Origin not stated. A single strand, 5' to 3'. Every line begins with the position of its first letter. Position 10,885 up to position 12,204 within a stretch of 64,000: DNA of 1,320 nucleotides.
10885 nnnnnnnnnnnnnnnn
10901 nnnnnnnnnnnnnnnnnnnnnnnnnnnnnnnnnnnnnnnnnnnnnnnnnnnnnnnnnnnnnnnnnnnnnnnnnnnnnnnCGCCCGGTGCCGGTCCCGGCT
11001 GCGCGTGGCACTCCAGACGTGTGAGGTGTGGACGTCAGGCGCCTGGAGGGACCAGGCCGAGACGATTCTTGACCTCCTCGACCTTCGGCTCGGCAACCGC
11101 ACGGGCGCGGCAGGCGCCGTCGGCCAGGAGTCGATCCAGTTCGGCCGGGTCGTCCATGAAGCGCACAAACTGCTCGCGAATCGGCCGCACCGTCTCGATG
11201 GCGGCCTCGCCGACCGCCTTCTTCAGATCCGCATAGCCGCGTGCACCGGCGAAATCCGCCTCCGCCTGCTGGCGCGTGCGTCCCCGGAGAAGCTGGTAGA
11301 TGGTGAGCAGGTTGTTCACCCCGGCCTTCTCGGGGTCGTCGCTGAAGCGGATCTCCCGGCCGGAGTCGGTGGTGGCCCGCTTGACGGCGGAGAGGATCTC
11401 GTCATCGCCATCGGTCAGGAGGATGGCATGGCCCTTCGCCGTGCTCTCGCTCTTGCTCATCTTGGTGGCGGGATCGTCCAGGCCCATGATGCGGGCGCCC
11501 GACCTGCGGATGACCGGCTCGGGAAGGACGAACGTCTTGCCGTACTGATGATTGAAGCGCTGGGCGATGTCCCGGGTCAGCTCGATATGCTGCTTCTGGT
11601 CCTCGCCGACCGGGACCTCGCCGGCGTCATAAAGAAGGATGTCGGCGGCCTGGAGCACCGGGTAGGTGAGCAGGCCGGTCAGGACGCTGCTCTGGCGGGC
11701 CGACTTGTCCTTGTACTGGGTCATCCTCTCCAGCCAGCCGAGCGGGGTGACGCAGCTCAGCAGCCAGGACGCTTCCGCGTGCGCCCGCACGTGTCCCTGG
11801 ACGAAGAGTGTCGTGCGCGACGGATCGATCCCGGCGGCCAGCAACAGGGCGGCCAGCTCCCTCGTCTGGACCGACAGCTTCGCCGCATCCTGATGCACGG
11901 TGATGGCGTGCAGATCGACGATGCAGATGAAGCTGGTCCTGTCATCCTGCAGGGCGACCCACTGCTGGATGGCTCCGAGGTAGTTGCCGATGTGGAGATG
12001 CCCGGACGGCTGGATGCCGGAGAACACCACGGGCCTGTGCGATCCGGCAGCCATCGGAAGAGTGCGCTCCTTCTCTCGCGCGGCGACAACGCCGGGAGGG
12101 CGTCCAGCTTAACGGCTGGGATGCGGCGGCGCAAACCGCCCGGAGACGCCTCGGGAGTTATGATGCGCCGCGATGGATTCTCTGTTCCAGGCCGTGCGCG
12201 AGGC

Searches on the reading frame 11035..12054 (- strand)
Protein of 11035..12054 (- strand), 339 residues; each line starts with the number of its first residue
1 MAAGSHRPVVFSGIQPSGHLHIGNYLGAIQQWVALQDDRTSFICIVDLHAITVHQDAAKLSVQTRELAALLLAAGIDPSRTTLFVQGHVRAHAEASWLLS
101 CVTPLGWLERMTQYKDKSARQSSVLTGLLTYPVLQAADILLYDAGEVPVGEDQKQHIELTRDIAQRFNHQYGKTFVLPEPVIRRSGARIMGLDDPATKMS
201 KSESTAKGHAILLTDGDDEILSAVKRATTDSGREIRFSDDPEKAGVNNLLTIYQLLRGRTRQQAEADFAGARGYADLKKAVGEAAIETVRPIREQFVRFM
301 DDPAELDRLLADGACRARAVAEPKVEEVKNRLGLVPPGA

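Call 75: search_protein_families(library=pfam, proteins=[window:11035-12054:-], max_evalue=0.001)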
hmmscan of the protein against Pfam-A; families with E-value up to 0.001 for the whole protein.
window:11035-12054:- (339 aa): 1 family
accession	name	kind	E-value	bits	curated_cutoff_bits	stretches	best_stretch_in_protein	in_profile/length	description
PF00579.31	tRNA-synt_1b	-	1.7e-70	238.1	21.1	1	7-288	5-290/292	tRNA synthetases class I (W and Y)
